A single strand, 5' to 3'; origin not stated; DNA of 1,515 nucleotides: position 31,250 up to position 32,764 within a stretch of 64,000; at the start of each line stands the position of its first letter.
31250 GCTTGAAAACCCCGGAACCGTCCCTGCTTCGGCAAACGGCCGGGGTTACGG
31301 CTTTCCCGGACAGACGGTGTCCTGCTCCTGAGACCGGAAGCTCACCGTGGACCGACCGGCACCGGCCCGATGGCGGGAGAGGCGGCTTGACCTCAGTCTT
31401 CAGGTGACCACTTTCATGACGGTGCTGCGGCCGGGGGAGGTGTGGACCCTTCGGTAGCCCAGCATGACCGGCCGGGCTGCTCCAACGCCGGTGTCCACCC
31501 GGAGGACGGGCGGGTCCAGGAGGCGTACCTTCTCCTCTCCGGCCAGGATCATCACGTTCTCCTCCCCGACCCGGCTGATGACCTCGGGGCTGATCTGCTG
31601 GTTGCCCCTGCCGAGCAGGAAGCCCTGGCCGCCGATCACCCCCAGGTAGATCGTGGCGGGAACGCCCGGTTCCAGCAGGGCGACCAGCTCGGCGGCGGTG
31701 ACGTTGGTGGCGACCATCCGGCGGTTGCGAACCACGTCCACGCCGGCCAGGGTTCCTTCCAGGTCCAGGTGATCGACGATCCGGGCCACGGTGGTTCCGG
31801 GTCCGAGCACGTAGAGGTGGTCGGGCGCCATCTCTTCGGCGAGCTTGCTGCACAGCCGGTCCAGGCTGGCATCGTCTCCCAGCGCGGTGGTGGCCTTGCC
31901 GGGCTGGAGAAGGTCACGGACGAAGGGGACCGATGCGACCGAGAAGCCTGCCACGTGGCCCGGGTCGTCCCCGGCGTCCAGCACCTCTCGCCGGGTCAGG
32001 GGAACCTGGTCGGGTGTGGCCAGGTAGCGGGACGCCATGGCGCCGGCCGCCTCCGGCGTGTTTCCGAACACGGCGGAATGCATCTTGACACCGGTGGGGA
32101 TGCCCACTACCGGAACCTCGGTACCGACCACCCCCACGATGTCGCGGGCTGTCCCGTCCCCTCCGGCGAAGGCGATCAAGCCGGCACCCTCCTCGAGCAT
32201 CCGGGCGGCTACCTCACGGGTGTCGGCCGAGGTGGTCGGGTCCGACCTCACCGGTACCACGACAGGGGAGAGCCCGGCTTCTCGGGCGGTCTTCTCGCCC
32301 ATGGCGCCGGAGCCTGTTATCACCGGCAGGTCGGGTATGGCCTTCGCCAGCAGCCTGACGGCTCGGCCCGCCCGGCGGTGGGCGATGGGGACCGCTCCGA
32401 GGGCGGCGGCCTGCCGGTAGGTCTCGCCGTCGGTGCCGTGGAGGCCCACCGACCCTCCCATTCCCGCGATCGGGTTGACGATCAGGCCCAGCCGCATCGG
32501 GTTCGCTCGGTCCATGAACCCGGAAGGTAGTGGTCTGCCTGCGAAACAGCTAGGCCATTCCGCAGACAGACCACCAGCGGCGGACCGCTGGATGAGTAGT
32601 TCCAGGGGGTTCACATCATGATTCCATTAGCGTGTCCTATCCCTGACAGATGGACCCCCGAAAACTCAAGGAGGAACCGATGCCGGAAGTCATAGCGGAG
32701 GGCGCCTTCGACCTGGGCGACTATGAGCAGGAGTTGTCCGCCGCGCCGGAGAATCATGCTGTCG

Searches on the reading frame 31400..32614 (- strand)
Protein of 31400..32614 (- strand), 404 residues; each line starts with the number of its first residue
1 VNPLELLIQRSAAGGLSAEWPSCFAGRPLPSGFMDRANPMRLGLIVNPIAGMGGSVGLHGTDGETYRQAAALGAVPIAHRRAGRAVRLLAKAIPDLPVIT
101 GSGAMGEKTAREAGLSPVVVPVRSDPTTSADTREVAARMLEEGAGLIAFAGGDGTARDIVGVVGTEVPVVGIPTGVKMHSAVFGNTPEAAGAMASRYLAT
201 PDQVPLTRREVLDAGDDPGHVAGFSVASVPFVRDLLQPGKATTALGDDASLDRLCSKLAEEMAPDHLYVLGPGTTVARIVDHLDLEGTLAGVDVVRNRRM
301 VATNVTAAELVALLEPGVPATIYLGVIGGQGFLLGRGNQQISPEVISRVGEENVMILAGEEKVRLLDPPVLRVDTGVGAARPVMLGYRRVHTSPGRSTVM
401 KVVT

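Call 67: search_protein_families(library=pfam, proteins=[window:31400-32614:-], max_evalue=0.0001)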
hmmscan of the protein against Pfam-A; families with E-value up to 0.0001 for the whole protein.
window:31400-32614:- (404 aa): 3 families
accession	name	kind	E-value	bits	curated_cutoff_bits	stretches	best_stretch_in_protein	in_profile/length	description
PF01513.26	NAD_kinase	-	3.1e-20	73.2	25.5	1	42-199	1-127/130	ATP-NAD kinase N-terminal domain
PF20143.4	NAD_kinase_C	-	3.6e-11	43.3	23.7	1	267-398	5-122/126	ATP-NAD kinase C-terminal domain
PF00781.29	DAGK_cat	-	4.4e-05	23.5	23.6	0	121-176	32-91/125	Diacylglycerol kinase catalytic domain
